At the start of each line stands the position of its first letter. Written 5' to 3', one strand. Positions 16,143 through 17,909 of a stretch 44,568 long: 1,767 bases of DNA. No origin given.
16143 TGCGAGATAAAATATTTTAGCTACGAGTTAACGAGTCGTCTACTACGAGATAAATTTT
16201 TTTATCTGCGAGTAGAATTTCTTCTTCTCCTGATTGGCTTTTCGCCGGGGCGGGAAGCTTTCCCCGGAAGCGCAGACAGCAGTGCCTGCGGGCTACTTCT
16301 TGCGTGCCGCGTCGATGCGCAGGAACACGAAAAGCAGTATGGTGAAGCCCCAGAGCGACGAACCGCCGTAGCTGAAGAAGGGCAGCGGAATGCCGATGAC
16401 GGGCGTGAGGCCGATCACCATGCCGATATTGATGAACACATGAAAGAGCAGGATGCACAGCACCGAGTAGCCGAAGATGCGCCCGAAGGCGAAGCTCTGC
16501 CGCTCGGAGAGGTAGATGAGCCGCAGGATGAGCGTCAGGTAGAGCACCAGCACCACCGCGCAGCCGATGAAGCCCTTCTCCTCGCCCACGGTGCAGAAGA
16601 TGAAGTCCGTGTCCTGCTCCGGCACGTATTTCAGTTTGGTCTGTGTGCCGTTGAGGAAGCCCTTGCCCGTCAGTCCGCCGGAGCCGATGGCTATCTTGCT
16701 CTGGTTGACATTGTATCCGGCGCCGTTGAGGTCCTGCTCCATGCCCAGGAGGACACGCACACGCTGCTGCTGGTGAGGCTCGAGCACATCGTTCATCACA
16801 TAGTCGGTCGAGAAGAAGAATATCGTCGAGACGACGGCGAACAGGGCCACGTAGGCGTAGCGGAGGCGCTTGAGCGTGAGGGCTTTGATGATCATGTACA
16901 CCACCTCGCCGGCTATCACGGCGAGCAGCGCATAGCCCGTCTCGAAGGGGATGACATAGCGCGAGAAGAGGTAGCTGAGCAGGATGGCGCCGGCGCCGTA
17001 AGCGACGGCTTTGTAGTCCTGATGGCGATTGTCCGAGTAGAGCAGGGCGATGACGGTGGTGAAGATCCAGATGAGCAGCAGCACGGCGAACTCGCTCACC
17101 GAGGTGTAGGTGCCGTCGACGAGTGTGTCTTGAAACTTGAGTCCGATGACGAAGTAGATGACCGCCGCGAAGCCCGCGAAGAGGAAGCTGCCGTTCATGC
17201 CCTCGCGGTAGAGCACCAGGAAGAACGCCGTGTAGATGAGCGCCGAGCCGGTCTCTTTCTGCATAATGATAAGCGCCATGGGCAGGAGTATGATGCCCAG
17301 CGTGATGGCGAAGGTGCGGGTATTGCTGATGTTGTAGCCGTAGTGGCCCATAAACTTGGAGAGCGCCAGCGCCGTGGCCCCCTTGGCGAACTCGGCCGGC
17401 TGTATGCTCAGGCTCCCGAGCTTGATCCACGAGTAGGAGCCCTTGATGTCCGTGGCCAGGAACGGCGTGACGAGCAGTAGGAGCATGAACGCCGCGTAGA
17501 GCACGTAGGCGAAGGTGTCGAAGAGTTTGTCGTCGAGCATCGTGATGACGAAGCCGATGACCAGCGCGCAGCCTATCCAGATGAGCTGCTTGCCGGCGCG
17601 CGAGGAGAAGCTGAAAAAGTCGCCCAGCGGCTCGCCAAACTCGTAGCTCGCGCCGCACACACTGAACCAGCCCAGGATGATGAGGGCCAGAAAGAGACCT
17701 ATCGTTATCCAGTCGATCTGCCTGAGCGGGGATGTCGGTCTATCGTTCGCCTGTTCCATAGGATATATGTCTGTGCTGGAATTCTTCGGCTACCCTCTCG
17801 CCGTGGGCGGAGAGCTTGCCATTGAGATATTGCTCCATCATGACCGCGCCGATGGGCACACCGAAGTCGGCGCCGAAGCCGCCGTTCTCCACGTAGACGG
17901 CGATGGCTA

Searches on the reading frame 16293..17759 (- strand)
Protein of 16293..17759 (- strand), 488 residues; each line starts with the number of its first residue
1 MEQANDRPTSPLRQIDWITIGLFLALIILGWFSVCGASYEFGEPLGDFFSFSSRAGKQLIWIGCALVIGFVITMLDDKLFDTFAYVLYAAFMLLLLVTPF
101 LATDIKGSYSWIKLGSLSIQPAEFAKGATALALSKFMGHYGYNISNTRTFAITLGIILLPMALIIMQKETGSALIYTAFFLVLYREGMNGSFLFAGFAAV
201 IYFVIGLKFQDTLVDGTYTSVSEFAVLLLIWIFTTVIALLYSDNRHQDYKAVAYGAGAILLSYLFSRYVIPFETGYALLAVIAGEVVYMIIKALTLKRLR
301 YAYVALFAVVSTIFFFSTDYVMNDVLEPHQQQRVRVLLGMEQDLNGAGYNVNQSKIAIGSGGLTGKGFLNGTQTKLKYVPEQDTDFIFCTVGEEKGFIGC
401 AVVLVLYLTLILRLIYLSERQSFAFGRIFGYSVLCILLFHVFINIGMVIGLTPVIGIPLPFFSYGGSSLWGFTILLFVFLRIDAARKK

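Call 10: search_protein_families(library=pfam, proteins=[window:16293-17759:-])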
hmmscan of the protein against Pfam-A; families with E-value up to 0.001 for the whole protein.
window:16293-17759:- (488 aa): 1 family
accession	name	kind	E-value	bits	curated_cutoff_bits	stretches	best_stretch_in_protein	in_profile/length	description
PF01098.24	FTSW_RODA_SPOVE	-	8.5e-75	252.4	26.4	2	222-487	105-355/356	Cell cycle protein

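Call 58: find_homologous_proteins(query=window:16293-17759:-, max_evalue=1e-30)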
Query window:16293-17759:- (488 aa): 8000 proteins with E <= 1e-30 among 8000 candidates; the best 120 are listed.
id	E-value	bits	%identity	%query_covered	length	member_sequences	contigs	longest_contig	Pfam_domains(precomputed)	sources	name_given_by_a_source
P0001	0.0e+0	1062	100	100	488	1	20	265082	PF01098.25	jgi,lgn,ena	-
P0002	0.0e+0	1062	100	100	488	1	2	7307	PF01098.25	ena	-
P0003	0.0e+0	1060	100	100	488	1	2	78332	PF01098.25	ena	-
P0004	0.0e+0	1060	100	100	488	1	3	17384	PF01098.25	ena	-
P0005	0.0e+0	1060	100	100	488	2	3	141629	PF01098.25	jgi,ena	-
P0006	0.0e+0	1059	100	100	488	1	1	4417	PF01098.25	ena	-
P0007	0.0e+0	1057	99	100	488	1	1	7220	PF01098.25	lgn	-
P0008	0.0e+0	1056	100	100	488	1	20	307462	PF01098.25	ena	-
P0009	0.0e+0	1054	99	100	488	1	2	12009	PF01098.25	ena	-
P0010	0.0e+0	1035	99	100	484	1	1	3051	PF01098.25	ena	-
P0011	3.0e-290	981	95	100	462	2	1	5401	PF01098.25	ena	-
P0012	1.1e-263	894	82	100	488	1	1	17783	PF01098.25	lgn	-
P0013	4.4e-247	839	77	100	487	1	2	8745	PF01098.25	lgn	-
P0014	9.7e-245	831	77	100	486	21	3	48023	PF01098.25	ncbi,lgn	-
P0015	4.9e-243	826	77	100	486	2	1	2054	PF01098.25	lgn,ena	-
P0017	6.6e-240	815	76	100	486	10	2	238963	PF01098.25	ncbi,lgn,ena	-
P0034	5.5e-197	674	67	100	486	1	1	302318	PF01098.25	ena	-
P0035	6.9e-197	674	62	100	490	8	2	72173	PF01098.25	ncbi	-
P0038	1.6e-195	669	63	100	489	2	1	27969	PF01098.25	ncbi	-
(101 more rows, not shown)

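Call 59: find_encoding_contigs(protein=P0012, flank=10000, max_places=1)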
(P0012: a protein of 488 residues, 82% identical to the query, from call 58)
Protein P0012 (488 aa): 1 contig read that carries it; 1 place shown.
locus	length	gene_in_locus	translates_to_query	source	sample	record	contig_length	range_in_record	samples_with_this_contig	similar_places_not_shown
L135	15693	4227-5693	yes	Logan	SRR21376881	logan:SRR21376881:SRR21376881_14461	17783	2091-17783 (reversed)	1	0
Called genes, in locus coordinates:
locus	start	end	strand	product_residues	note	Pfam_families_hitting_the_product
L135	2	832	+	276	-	?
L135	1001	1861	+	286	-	PF04085:MreC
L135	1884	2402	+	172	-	-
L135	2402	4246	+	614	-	PF03717:PBP_dimer, PF00905:Transpeptidase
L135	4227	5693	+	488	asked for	PF01098:FTSW_RODA_SPOVE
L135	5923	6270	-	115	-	PF01638:HxlR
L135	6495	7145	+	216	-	PF01370:Epimerase, PF05368:NmrA, PF13460:NAD_binding_10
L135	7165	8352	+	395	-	PF00753:Lactamase_B, PF19583:ODP (faint), PF22036:MoaF_like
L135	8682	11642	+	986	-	PF13620:CarboxypepD_reg, PF13715:CarbopepD_reg_2, PF07715:Plug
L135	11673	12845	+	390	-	PF16215:DUF4876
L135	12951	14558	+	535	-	PF21012:DUF6850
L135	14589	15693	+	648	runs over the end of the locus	PF01364:Peptidase_C25 (weak)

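Call 60: find_encoding_contigs(protein=P0017, flank=10000, max_places=1)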
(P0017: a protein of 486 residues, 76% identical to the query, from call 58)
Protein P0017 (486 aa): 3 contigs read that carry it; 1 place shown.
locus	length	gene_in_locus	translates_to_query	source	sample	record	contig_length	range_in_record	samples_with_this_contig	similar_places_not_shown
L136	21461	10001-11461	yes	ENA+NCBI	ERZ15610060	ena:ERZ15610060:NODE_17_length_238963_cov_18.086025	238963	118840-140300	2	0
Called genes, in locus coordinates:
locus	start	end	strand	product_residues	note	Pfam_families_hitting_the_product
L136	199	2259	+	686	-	PF08450:SGL (faint), PF07494:Reg_prop (weak)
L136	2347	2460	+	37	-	-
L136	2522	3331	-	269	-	PF06293:Kdo (weak)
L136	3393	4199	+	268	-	PF02353:CMAS, PF13489:Methyltransf_23, PF07021:MetW (faint), PF13847:Methyltransf_31, PF08241:Methyltransf_11, PF08242:Methyltransf_12, PF13649:Methyltransf_25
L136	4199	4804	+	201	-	-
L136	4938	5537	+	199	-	PF02142:MGS, PF01808:AICARFT_IMPCHas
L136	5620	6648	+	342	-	PF06723:MreB_Mbl, PF00022:Actin (faint), PF00012:HSP70, PF14450:FtsA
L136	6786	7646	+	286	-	PF04085:MreC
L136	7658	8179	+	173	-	-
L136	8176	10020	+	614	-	PF03717:PBP_dimer, PF00905:Transpeptidase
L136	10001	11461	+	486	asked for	PF01098:FTSW_RODA_SPOVE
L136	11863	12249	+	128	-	-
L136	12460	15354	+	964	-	PF13620:CarboxypepD_reg, PF13715:CarbopepD_reg_2, PF14905:OMP_b-brl_3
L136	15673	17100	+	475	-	PF13396:PLDc_N, PF13091:PLDc_2, PF00614:PLDc (weak), PF13091:PLDc_2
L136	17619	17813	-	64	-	-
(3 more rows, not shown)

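Call 61: find_encoding_contigs(protein=P0014, flank=10000, max_places=1)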
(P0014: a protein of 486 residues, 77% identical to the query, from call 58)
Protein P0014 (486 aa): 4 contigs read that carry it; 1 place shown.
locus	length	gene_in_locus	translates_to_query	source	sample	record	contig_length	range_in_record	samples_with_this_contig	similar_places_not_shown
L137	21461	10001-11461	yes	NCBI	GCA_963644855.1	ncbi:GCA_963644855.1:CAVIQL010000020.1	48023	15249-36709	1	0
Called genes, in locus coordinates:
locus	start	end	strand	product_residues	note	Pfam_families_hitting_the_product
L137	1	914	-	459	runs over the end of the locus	PF00501:AMP-binding, PF14535:AMP-binding_C_2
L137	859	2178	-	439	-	PF00155:Aminotran_1_2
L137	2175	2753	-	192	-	PF01558:POR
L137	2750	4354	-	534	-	PF01855:POR_N, PF02775:TPP_enzyme_C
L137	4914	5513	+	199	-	PF02142:MGS, PF01808:AICARFT_IMPCHas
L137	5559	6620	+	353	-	PF06723:MreB_Mbl, PF00022:Actin (faint), PF00012:HSP70 (weak), PF14450:FtsA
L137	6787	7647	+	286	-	PF04085:MreC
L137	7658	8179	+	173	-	-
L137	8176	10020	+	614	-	PF03717:PBP_dimer, PF00905:Transpeptidase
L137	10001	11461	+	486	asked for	PF01098:FTSW_RODA_SPOVE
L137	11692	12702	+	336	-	PF00535:Glycos_transf_2, PF10111:Glyco_tranf_2_2, PF13641:Glyco_tranf_2_3, PF13632:Glyco_trans_2_3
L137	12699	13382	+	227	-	PF20582:UPF0758_N, PF04002:RadC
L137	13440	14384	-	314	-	PF01522:Polysacc_deac_1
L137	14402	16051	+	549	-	PF05681:Fumerase, PF05683:Fumerase_C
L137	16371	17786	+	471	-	PF13102:Phage_int_SAM_5 (faint), PF00589:Phage_integrase (faint)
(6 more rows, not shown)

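Call 62: find_encoding_contigs(protein=P0034, flank=10000, max_places=1)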
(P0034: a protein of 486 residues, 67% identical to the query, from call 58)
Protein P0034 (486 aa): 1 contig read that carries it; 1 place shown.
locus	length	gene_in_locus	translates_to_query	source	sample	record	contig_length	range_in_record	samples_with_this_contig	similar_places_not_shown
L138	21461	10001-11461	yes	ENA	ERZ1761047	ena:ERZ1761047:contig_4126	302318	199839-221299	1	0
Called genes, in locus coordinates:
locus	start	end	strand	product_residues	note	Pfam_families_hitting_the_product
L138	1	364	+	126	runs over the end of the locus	PF17132:Glyco_hydro_106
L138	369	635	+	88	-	PF17132:Glyco_hydro_106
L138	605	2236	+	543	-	PF17132:Glyco_hydro_106, PF22666:Glyco_hydro_2_N2 (weak)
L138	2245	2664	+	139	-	-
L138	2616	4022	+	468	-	-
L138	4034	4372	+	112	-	PF03061:4HBT, PF13279:4HBT_2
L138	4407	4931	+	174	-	-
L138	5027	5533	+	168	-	PF02142:MGS, PF01808:AICARFT_IMPCHas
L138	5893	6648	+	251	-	PF00012:HSP70, PF06723:MreB_Mbl, PF00022:Actin (faint), PF14450:FtsA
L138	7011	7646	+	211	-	PF04085:MreC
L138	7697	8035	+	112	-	-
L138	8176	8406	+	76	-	-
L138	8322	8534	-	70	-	-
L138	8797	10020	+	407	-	PF00905:Transpeptidase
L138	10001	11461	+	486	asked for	PF01098:FTSW_RODA_SPOVE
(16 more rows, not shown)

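Call 68: list_cluster_members(proteins=[P0014, P0017, P0035, P0038])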
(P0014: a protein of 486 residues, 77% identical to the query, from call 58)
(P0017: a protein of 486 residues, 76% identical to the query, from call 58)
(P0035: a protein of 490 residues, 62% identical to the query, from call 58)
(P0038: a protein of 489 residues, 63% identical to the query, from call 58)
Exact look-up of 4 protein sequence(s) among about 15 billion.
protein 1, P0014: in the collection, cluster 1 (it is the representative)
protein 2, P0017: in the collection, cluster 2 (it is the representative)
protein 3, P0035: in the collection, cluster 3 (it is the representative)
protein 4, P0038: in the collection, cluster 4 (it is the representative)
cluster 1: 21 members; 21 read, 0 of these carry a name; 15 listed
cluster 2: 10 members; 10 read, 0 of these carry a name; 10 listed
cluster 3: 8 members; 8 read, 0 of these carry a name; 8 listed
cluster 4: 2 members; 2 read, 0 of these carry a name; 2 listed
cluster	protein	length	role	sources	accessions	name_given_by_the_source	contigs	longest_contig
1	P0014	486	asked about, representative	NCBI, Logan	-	-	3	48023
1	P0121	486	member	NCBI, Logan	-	-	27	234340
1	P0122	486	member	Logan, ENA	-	-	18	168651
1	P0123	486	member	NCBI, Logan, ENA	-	-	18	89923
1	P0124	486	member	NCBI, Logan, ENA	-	-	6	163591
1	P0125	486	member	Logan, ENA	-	-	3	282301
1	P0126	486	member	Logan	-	-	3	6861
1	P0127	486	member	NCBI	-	-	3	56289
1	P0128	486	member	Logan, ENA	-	-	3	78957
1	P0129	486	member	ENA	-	-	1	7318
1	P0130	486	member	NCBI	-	-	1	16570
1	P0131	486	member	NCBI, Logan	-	-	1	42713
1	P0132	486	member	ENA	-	-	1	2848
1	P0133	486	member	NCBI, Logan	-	-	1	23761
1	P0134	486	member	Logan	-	-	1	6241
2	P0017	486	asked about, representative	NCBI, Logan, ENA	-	-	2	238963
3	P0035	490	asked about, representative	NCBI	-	-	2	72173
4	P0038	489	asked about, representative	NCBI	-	-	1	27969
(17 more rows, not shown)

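Call 88: find_encoding_contigs(protein=P0008, flank=1800, max_places=10)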
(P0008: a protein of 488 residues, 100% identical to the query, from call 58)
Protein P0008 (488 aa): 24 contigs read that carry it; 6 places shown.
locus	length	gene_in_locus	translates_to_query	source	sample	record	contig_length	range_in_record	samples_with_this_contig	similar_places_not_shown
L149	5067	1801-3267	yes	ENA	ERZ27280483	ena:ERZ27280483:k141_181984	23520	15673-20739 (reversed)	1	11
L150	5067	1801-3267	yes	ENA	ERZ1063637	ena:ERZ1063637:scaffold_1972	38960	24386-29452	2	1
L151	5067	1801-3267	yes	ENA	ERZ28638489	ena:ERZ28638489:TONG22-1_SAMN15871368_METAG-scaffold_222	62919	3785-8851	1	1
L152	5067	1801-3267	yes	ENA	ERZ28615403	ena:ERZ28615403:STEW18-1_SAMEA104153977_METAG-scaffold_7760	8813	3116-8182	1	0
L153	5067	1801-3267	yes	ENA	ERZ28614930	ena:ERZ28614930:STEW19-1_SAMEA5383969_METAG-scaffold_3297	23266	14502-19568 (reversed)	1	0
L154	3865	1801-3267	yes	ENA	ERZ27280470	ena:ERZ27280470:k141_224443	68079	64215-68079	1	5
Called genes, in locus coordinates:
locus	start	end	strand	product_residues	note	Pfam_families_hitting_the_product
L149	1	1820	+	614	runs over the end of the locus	PF03717:PBP_dimer, PF00905:Transpeptidase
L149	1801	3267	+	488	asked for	PF01098:FTSW_RODA_SPOVE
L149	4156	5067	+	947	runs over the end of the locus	PF00933:Glyco_hydro_3, PF01915:Glyco_hydro_3_C, PF14310:Fn3-like, PF00754:F5_F8_type_C (faint)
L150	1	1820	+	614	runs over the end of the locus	PF03717:PBP_dimer, PF00905:Transpeptidase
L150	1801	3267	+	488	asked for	PF01098:FTSW_RODA_SPOVE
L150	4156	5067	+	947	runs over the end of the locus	PF00933:Glyco_hydro_3, PF01915:Glyco_hydro_3_C, PF14310:Fn3-like, PF00754:F5_F8_type_C (faint)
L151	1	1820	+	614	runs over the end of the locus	PF03717:PBP_dimer, PF00905:Transpeptidase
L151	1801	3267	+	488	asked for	PF01098:FTSW_RODA_SPOVE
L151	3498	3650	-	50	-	-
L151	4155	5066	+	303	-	PF02357:NusG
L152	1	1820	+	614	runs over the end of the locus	PF03717:PBP_dimer, PF00905:Transpeptidase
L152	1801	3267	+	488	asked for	PF01098:FTSW_RODA_SPOVE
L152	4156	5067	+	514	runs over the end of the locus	?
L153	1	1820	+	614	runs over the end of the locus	PF03717:PBP_dimer, PF00905:Transpeptidase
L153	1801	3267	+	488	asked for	PF01098:FTSW_RODA_SPOVE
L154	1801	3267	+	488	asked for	PF01098:FTSW_RODA_SPOVE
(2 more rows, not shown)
